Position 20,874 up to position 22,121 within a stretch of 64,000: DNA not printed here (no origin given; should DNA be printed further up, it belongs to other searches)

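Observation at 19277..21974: Tandem paralog pair: terpene-cyclase/prenyltransferase-like repeat protein plus shorter paralog, sharing a C-terminal Cys4 module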

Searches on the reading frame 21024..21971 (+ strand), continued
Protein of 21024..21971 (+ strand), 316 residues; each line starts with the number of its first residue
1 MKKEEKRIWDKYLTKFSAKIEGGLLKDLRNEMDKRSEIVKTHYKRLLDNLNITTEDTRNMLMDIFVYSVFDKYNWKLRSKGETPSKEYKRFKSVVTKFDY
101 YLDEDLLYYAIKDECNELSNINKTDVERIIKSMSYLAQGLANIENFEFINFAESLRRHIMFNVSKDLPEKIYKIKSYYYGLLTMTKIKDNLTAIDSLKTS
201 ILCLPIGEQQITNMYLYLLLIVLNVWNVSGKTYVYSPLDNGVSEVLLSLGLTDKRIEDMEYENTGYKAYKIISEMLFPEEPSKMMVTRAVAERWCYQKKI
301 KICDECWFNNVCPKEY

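Call 84: search_protein_families(library=pfam, proteins=[P0028, P0033, P0034, P0035, P0036, P0038, P0043, P0044, P0029, P0031], max_evalue=0.5)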
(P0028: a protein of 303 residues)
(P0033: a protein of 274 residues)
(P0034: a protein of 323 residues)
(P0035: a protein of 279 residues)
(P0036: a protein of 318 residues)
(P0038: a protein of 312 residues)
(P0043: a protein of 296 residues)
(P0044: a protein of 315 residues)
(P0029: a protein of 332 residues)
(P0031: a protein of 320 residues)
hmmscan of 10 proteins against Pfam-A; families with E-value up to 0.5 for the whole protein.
P0028 (303 aa): 1 family
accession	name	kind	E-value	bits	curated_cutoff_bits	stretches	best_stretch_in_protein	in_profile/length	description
PF09674.15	DUF2400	-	0.004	17.7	25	1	209-267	160-214/225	Protein of unknown function (DUF2400)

P0033 (274 aa): 1 family
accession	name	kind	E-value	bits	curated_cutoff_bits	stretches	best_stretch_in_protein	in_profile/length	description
PF11441.14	MxiM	-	0.15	12.8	25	1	77-106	70-99/115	Pilot protein MxiM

P0034 (323 aa): 1 family
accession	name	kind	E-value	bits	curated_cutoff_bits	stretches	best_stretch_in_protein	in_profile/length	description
PF10576.14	EndIII_4Fe-2S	-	0.035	14.8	20.5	1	302-318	1-17/17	Iron-sulfur binding domain of endonuclease III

P0035 (279 aa): 0 families

P0036 (318 aa): 0 families

P0038 (312 aa): 0 families

P0043 (296 aa): 0 families

P0044 (315 aa): 1 family
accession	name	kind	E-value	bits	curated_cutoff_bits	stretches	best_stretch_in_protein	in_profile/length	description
PF09674.15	DUF2400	-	0.0076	16.8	25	1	221-282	159-215/225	Protein of unknown function (DUF2400)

P0029 (332 aa): 0 families

P0031 (320 aa): 2 families
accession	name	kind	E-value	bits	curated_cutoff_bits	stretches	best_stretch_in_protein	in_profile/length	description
PF09674.15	DUF2400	-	0.013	16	25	1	136-258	79-195/225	Protein of unknown function (DUF2400)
PF11981.13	DUF3482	-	0.1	12.4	29.2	1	116-193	32-109/293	Domain of unknown function (DUF3482)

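Call 86: fold_search(model_id=the predicted structure, library=pdb)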
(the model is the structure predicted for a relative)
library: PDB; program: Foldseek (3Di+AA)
matches with E <= 10: 126; with E <= 0.001: 0
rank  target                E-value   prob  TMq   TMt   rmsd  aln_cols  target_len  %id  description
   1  9ntq_A                1.1e+00  0.04  0.12  0.11  25.6       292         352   12  Identification and non-clinical characterization of SAR444200, a novel anti-GPC3 T-cell engager, for the treatment of  (released 2025-10-15)
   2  7vdh_R                1.6e+00  0.04  0.12  0.13  21.1       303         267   12  Cryo-EM structure of pseudoallergen receptor MRGPRX2 complex with C48/80, state2 (released 2021-12-01)
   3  1xqo                  1.7e+00  0.23  0.29  0.32   9.3       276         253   14  Crystal structure of native Pa-AGOG, 8-oxoguanine DNA glycosylase from Pyrobaculum aerophilum (released 2004-11-16)
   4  8hnk_R                2.1e+00  0.03  0.11  0.11  22.4       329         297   10  CXCR3-DNGi complex activated by CXCL11 (released 2023-11-29)
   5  9k07_R                2.4e+00  0.02  0.10  0.11  21.9       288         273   12  Cryo-EM structure of the DSO-5a-bound human BRS3-Gq complex (released 2025-08-27)
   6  8age_A                2.6e+00  0.06  0.16  0.10  18.8       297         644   10  Structure of yeast oligosaccharylransferase complex with acceptor peptide bound (released 2022-12-07)
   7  3kmi_B                3.0e+00  0.08  0.15  0.20  14.4       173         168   13  Crystal structure of putative membrane protein from Clostridium difficile 630 (released 2009-11-17)
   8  9k3l_R                3.0e+00  0.04  0.14  0.17  18.5       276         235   13  Cryo-EM structure of the unliganded human melanocortin receptor 2 (MC2R)-Gs complex (released 2025-08-06)
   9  7xk8_R                3.0e+00  0.02  0.10  0.11  18.5       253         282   13  Cryo-EM structure of the Neuromedin U receptor 2 (NMUR2) in complex with G Protein and its endogeneous Peptide-Agonist (released 2023-02-22)
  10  6ryb_A                3.1e+00  0.06  0.15  0.15  14.3       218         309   10  Structure of deubiquitinase for PR-ubiquitination 1 -Dup1 (released 2019-11-13)
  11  9ly2_R                3.1e+00  0.02  0.11  0.10  21.1       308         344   10  A Cryo-EM structure of LA-PTH-PTH1R-V2RT-Beta-arrestin1 complex (state 1 conformation) (released 2026-03-04)
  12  5lm2_A                3.1e+00  0.01  0.09  0.09  39.2       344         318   11  Crystal Structure of HD-PTP phosphatase (released 2016-11-30)
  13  6c26_A                3.3e+00  0.04  0.15  0.10  19.1       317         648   11  The Cryo-EM structure of a eukaryotic oligosaccharyl transferase complex (released 2018-01-31)
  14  2f94                  3.3e+00  0.03  0.13  0.13  24.1       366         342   12  Crystal structure of human FPPS in complex with ibandronate (released 2006-02-28)
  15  7pi6_A                3.4e+00  0.03  0.11  0.16  26.3       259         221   11  Trypanosoma brucei ISG65 bound to human complement C3d (released 2022-07-27)
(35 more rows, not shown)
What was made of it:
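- On HhH-GPD superfamily (EndoIII/MutY type): Foldseek finds nothing significant (call 86).
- Tried and rejected: Foldseek against the PDB was uninformative (call 86).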
